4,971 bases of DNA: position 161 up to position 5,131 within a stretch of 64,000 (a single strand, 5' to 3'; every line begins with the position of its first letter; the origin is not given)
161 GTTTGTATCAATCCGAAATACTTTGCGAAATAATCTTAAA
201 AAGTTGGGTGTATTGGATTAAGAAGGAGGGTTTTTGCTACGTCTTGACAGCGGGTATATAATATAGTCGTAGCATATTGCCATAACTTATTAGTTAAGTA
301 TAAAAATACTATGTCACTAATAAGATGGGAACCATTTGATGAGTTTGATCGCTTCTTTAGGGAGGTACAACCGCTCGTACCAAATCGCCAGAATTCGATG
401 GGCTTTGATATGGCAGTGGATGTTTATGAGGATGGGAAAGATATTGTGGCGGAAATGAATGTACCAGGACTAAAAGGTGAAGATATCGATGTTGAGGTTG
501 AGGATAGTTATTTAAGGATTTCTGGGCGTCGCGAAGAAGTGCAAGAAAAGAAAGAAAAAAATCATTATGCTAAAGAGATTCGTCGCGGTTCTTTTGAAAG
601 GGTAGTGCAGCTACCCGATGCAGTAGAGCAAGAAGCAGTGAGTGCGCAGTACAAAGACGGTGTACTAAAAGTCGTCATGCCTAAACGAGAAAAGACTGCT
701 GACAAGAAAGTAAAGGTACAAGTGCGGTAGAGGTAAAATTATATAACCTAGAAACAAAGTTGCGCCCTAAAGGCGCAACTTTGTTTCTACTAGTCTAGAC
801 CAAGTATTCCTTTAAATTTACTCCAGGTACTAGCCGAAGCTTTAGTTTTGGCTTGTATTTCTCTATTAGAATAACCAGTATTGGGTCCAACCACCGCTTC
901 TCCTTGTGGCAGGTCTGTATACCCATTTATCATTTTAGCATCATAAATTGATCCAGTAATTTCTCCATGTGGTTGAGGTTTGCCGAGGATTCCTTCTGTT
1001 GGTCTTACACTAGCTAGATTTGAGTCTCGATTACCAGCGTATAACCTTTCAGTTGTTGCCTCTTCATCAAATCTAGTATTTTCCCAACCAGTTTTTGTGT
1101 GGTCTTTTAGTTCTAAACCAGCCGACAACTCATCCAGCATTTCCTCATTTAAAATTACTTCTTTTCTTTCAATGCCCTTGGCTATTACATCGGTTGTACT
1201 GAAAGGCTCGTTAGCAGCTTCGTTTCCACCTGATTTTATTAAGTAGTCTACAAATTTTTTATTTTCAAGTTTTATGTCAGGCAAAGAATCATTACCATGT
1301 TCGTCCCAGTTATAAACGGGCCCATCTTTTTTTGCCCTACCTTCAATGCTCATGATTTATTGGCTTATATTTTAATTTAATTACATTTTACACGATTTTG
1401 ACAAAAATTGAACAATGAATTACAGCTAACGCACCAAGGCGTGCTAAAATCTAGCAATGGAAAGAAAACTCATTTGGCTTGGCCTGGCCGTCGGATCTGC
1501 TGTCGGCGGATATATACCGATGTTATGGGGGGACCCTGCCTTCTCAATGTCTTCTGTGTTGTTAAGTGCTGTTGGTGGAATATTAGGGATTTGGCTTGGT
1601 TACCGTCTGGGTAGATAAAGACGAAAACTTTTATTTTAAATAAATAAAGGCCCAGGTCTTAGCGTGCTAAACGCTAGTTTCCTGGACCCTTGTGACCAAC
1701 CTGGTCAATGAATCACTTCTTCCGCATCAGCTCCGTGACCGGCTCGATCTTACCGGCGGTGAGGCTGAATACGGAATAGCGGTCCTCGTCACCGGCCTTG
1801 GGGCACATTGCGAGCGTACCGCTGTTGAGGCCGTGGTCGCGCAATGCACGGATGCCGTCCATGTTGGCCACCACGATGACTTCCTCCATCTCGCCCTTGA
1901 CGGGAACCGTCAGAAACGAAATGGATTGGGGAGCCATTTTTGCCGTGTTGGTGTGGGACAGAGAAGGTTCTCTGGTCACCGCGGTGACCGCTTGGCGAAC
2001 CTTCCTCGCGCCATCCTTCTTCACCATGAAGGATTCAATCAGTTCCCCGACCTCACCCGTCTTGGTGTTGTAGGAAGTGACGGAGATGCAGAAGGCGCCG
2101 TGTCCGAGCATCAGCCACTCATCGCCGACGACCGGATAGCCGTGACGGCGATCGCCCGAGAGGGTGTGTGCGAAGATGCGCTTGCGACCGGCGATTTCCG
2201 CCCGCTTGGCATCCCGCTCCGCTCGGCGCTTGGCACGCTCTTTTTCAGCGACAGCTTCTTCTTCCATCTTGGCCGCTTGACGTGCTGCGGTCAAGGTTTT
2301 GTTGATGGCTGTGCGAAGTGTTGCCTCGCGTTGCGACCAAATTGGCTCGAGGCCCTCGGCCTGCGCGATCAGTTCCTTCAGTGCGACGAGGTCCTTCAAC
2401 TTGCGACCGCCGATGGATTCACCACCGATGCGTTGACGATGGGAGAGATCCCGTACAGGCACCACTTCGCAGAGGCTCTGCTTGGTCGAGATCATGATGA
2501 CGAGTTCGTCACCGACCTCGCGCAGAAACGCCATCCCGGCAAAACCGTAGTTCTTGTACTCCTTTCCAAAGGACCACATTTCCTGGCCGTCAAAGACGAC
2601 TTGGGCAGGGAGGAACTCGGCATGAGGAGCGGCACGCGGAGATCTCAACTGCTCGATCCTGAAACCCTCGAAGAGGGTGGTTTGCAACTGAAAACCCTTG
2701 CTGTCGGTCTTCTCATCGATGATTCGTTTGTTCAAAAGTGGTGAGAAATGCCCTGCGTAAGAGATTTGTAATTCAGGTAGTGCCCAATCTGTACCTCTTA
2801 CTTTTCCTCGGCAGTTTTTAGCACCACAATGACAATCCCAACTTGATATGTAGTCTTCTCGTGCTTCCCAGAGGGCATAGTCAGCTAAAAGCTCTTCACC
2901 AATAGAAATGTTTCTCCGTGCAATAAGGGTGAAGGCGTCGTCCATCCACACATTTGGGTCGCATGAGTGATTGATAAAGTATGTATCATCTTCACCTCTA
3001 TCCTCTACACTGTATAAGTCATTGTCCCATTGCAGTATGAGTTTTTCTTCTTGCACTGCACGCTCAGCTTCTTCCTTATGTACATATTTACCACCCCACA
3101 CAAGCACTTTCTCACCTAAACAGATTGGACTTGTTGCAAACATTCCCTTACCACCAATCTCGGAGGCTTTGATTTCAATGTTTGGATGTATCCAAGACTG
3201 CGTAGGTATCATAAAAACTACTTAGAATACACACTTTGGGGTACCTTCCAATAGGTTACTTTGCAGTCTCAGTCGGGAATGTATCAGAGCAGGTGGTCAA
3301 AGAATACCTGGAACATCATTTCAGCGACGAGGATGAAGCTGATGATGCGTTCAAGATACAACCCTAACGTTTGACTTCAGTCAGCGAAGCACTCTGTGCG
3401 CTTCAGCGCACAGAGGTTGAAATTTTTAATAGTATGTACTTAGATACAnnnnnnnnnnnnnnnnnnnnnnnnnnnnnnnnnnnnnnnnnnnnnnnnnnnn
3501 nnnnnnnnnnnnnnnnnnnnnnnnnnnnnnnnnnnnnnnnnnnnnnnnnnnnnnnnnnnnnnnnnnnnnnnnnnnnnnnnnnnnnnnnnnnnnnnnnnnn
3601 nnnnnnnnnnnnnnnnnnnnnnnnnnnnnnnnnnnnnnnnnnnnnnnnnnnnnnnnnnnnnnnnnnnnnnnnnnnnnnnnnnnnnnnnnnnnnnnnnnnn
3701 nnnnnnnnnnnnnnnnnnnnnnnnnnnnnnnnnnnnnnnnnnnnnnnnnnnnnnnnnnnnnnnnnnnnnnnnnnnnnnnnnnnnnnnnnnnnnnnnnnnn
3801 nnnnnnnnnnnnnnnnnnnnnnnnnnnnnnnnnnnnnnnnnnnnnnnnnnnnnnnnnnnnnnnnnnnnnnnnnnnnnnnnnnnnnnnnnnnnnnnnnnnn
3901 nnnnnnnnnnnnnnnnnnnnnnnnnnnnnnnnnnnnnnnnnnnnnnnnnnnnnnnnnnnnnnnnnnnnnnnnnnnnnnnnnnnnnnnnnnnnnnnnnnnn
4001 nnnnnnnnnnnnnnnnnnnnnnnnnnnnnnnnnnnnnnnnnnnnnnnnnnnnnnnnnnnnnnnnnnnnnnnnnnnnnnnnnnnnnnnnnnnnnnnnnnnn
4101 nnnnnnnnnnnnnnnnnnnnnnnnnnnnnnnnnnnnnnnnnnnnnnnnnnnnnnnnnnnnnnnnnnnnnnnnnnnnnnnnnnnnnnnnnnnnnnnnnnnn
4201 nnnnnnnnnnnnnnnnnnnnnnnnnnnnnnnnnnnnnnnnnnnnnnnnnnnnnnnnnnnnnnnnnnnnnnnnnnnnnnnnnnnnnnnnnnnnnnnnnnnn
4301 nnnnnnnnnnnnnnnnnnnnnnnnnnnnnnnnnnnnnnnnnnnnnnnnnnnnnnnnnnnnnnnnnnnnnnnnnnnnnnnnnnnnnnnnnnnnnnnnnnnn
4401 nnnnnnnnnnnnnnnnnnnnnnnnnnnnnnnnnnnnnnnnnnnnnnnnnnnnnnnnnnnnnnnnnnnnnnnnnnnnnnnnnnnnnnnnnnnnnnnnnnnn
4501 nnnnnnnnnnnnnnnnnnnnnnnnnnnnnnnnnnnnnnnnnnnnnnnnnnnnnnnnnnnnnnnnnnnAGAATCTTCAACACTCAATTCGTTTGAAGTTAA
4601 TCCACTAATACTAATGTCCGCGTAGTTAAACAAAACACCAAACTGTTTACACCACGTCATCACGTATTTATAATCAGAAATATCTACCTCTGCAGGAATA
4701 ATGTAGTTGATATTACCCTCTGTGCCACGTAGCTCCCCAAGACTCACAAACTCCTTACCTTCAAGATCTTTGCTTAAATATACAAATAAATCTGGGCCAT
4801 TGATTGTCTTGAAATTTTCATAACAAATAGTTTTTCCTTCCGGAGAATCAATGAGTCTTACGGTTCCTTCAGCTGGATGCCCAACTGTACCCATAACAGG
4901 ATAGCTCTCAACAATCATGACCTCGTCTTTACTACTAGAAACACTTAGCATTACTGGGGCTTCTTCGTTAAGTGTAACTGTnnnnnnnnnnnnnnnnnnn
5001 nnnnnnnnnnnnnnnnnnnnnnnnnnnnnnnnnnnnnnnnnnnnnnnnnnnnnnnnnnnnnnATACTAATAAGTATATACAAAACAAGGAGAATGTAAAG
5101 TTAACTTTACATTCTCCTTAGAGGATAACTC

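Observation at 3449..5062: Secreted tri-domain DM13-MsrA-MsrB fusion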

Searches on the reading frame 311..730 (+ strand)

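Call 71: search_protein_families(library=pfam, proteins=[window:311-730:+], max_evalue=0.001)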
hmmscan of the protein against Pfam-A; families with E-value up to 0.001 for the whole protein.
window:311-730:+ (139 aa): 2 families
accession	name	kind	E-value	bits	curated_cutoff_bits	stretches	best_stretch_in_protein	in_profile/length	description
PF00011.27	HSP20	-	9.6e-24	83.9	20.8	1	39-137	3-100/102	Hsp20/alpha crystallin family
PF17886.7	ArsA_HSP20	-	7.6e-07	29.1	22.5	1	46-123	5-63/63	HSP20-like domain found in ArsA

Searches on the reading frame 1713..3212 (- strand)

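Call 3: search_protein_families(library=pfam, proteins=[window:1713-3212:-], max_evalue=1)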
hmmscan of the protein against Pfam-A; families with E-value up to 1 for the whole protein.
window:1713-3212:- (499 aa): 1 family
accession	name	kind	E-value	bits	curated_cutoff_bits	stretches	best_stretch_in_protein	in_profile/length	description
PF00856.33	SET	-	3.1e-12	47.3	22.4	1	21-112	1-104/105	SET domain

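Call 54: search_protein_families(library=ncbifam, proteins=[window:1713-3212:-], max_evalue=0.01)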
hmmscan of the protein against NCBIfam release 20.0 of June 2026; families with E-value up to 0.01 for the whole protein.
window:1713-3212:- (499 aa): 0 families

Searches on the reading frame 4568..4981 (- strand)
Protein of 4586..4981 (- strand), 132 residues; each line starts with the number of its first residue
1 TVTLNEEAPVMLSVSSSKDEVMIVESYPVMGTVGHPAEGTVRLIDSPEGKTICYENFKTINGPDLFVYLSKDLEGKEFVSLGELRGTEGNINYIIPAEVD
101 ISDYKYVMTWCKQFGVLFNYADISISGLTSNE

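Call 18: search_protein_representatives(protein=window:4586-4981:-)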
Query: 132 residues. Proteins with E-value up to 0.001 (for the whole library): 3000; up to 1e-10: 825; up to 1e-30: 29. The best 150 are listed.
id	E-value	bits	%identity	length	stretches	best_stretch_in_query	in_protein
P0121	1.9e-51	189.6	70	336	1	1-128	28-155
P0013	2.4e-45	169.8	62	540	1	2-125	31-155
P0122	2.4e-43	163.4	64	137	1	14-124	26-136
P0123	2.1e-39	150.6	65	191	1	26-123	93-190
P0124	3.5e-38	146.7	71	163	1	26-124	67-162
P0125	5.5e-38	146.0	47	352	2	31-123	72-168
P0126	5.9e-38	145.9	62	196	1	17-124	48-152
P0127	2.2e-37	144.1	60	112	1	18-123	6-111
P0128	2.2e-37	144.1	62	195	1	25-124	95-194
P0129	3.0e-37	143.7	65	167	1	24-124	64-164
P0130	9.1e-37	142.1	61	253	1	20-123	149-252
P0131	2.6e-36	140.6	62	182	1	16-123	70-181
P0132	5.2e-36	139.6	40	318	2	9-121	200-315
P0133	1.1e-35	138.6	60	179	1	23-124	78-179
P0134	2.0e-35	137.8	59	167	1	13-124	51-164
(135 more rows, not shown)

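Call 21: search_solved_structures(query=window:4586-4981:-, max_evalue=10, show_alignments=2)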
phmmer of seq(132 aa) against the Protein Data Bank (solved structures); distinct sequences matched with E-value up to 10: 2.
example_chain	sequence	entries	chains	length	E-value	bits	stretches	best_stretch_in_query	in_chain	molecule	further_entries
3pg0_A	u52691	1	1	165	0.24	14.6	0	34-70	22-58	ThreeFoil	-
2hiv_A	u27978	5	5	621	1.2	12.3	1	59-86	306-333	Thermostable DNA ligase | DNA ligase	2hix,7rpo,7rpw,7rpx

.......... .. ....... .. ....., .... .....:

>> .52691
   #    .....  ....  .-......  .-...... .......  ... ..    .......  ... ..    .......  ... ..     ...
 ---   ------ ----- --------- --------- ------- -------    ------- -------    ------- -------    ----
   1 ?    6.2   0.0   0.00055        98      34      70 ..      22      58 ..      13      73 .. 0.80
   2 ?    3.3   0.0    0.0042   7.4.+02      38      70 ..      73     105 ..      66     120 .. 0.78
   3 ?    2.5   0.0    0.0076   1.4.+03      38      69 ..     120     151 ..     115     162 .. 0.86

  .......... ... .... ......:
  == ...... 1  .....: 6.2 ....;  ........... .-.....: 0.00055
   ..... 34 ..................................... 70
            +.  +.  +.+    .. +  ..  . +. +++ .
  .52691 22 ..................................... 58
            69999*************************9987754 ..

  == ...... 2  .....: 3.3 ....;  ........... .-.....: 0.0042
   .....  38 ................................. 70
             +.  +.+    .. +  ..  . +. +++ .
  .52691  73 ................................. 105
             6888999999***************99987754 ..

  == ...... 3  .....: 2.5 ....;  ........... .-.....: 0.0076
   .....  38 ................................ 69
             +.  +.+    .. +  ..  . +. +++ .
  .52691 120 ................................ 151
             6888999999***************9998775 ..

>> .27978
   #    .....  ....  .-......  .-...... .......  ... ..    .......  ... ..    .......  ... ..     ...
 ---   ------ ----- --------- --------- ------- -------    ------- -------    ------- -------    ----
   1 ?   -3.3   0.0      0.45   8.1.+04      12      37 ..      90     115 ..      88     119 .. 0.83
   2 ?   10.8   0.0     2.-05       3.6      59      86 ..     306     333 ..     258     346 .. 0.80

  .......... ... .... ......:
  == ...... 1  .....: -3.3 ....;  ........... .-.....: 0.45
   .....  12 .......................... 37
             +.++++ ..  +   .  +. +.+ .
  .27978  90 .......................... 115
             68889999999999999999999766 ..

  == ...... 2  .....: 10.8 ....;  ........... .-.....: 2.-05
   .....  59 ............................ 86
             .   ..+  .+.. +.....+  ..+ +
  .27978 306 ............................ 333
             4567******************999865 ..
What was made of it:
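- Tried and rejected: A PDB sequence search with the DM13 segment found nothing meaningful (call 21).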

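Call 30: search_protein_families(library=pfam, alignment_id=A3, max_evalue=0.001)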
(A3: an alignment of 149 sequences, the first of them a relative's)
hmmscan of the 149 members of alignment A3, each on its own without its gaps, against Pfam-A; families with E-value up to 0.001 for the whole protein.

A. member 1, P0121 (336 aa): 2 families
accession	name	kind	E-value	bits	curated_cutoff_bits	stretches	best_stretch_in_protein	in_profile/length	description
PF01625.27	PMSR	-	9.7e-42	143.2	23.7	1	195-335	1-143/153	Peptide methionine sulfoxide reductase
PF10517.14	DM13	-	1.4e-16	61.4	25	1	60-150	5-105/105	Electron transfer DM13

B. families by the number of members that match (of 149 scanned): 20 families
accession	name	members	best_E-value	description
PF10517.14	DM13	149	6.5e-62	Electron transfer DM13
PF12244.13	DUF3606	3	1.5e-06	Protein of unknown function (DUF3606)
PF00041.27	fn3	2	2.9e-38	Fibronectin type III domain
PF01108.23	Tissue_fac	2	1.9e-09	Tissue factor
PF01625.27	PMSR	1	9.7e-42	Peptide methionine sulfoxide reductase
PF18370.7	RGI_lyase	1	1.4e-27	Rhamnogalacturonan I lyases beta-sheet domain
PF21910.2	GH85_C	1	1.1e-20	GH85 endohexosaminidases, C-terminal domain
PF16655.11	PhoD_N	1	3.7e-13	PhoD-like phosphatase, N-terminal domain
PF04187.18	Cofac_haem_bdg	1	3.7e-13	Haem-binding uptake, Tiki superfamily, ChaN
PF02075.23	RuvC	1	2.9e-11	Crossover junction endodeoxyribonuclease RuvC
PF19081.6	Ig_7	1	3e-10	Ig-like domain CHU_C associated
PF00005.33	ABC_tran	1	5.8e-10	ABC transporter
PF16656.11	Pur_ac_phosph_N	1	1.5e-09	Purple acid Phosphatase, N-terminal domain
PF16893.11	fn3_2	1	1.2e-06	Fibronectin type III domain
PF25059.1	FN3_DSCAM-DSCAML_C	1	2.8e-05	DSCAM/DSCAML C-terminal Fn3-like domain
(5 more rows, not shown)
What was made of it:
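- DM13 relatives also occur with fn3, Ig-like and glycosidase-associated modules (call 30), as a generic surface domain would. DM13 co-occurs with fn3, Ig-like and glycosidase-associated modules in other proteins (call 30).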

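Call 31: predict_structure(alignment_id=A2)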
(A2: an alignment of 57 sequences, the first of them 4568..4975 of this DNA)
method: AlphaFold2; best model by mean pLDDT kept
length: 136 residues; sequences in the alignment: 57
mean_pLDDT: 82.5   pTM: 0.72
mean pLDDT of the five models: 82.5, 82.2, 81.9, 81.7, 81.4
residues with pLDDT >= 90: 99; 70-90: 2; 50-70: 4; < 50: 31
segments of 3 or more residues with pLDDT < 50: 1-19, 125-136
pLDDT, mean of each block of 10 residues (from residue 1): 44 43 88 97 93 97 97 97 97 95 97 97 56 38
secondary structure, 60 per line:
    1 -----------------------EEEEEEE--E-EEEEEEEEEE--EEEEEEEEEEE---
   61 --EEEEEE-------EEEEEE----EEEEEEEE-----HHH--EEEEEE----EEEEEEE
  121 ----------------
elements in order: E24-30 E35-44 E47-57 E63-68 E76-81 E86-93 E104-109 E114-120
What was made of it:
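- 4616..4906 (-): DM13 domain (aa 53-149), an eight-strand beta-barrel. The AlphaFold2 core has pLDDT above 90 (call 31).
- On PilB-type Trx-MsrA-MsrB (PRK14018): The region is an eight-strand beta-barrel (call 31).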

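Call 63: fold_search(model_id=the predicted structure, library=pdb)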
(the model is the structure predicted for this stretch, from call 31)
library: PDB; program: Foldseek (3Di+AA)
matches with E <= 10: 466; with E <= 0.001: 0
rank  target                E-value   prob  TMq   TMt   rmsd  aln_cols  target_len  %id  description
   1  7b4p_BBB              2.3e-01  0.94  0.44  0.41   6.2       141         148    7  A Bacteroidetes bacterium CuZn-superoxide dismutase with CuZn metalation (released 2021-06-02)
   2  7b4o_AAA              2.7e-01  0.96  0.47  0.43   5.6       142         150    8  A Bacteroidetes bacterium CuZn-superoxide dismutase with ZnZn metalation (released 2021-06-02)
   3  7b4p_AAA              2.8e-01  0.94  0.45  0.41   6.2       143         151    8  A Bacteroidetes bacterium CuZn-superoxide dismutase with CuZn metalation (released 2021-06-02)
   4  7b4p_CCC              2.8e-01  0.92  0.44  0.41   6.3       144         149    8  A Bacteroidetes bacterium CuZn-superoxide dismutase with CuZn metalation (released 2021-06-02)
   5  3mnd_A                3.7e-01  0.87  0.45  0.41   6.4       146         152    9  Crystallographic analysis of the cystosolic cu/zn Superoxide dismutase from taenia solium (released 2011-09-28)
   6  7om8_Y                5.1e-01  0.07  0.17  0.16  14.3       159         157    9  Beta2 appendage domain of AP2 bound to terminal domains beneath the hub of the 28 triskelia mini clathrin coat complex (released 2021-08-11)
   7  1e42_A                6.7e-01  0.51  0.39  0.25   7.5       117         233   11  Beta2-adaptin appendage domain, from clathrin adaptor AP2 (released 2000-08-21)
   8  3kvc_B                6.7e-01  0.08  0.15  0.06  11.6       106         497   13  Crystal structure of bovine RPE65 at 1.9 angstrom resolution (released 2010-02-02)
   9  1ibb                  7.4e-01  0.69  0.45  0.41   6.3       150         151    9  X-RAY 3D STRUCTURE OF P.LEIOGNATHI CU,ZN SOD MUTANT W83F (released 2001-05-09)
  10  1b4t                  7.8e-01  0.41  0.37  0.34   6.5       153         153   12  H48C YEAST CU(II)/ZN SUPEROXIDE DISMUTASE ROOM TEMPERATURE (298K) STRUCTURE (released 1999-12-23)
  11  3f7k                  8.2e-01  0.60  0.44  0.40   6.0       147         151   10  X-ray Crystal Structure of an Alvinella pompejana Cu,Zn Superoxide Dismutase- Hydrogen Peroxide Complex (released 2009-02-10)
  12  1bzo                  8.2e-01  0.54  0.43  0.39   6.6       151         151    9  THREE-DIMENSIONAL STRUCTURE OF PROKARYOTIC CU,ZN SUPEROXIDE DISMUTASE FROM P.LEIOGNATHI, SOLVED BY X-RAY CRYSTALLOGRAPHY (released 1999-04-09)
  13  6vbs_B                8.2e-01  0.44  0.39  0.35   7.3       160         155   13  The C2 Crystal form of SodCI Superoxide Dismutase at 1.7 A resolution with 6 molecules in the asymmetric unit. (released 2020-12-30)
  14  6u7j_B                8.7e-01  0.30  0.32  0.10   6.1        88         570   10  Uncultured Clostridium sp. Beta-glucuronidase (released 2019-10-30)
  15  6zs1_C                9.7e-01  0.57  0.43  0.39   5.9       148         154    9  Chaetomium thermophilum CuZn-superoxide dismutase (released 2021-04-07)
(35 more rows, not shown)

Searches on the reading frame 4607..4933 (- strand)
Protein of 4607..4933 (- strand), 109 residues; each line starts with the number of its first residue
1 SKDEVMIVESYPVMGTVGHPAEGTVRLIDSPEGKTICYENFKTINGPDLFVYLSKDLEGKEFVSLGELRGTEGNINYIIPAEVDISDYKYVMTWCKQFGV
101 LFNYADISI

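Call 41: find_related_loci(query=A4, collection=metagenome_contigs, flank=8000)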
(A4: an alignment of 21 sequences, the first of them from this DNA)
Query A4 (109 aa) in metagenome_contigs; peptide patterns used: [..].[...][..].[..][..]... (x = any residue, [..] = any of these).
319 stretches matched a pattern; 274 encode a relative of the query (tblastn E <= 1e-3); the best 80 are kept; 80 distinct loci.
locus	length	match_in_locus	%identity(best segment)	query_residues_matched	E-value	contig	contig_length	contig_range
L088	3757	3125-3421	71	10-108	6e-47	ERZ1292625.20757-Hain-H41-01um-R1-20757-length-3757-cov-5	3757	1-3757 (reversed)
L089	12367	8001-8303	68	8-108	4e-46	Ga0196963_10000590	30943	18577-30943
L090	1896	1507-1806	66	10-109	2e-46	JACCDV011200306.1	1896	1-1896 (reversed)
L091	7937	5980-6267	70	13-108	4e-45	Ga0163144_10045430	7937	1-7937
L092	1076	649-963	65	2-107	2e-47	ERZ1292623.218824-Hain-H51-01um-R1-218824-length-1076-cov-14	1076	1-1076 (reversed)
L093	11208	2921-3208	70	13-108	4e-45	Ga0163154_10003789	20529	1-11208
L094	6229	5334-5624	66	12-108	2e-44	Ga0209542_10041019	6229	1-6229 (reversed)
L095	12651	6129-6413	71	13-107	2e-44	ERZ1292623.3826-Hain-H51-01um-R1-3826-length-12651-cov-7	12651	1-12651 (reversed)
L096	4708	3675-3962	68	13-108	6e-44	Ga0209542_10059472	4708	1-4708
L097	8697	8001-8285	69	13-107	8e-44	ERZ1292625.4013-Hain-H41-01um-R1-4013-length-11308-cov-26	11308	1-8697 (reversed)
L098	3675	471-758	68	13-108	6e-44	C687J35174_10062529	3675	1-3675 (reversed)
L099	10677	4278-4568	67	13-109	1e-43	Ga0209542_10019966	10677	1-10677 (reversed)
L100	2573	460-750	65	13-109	1e-43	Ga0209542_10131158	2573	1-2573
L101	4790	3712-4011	64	10-109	1e-43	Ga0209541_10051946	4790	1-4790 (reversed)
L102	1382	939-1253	63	2-107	1e-44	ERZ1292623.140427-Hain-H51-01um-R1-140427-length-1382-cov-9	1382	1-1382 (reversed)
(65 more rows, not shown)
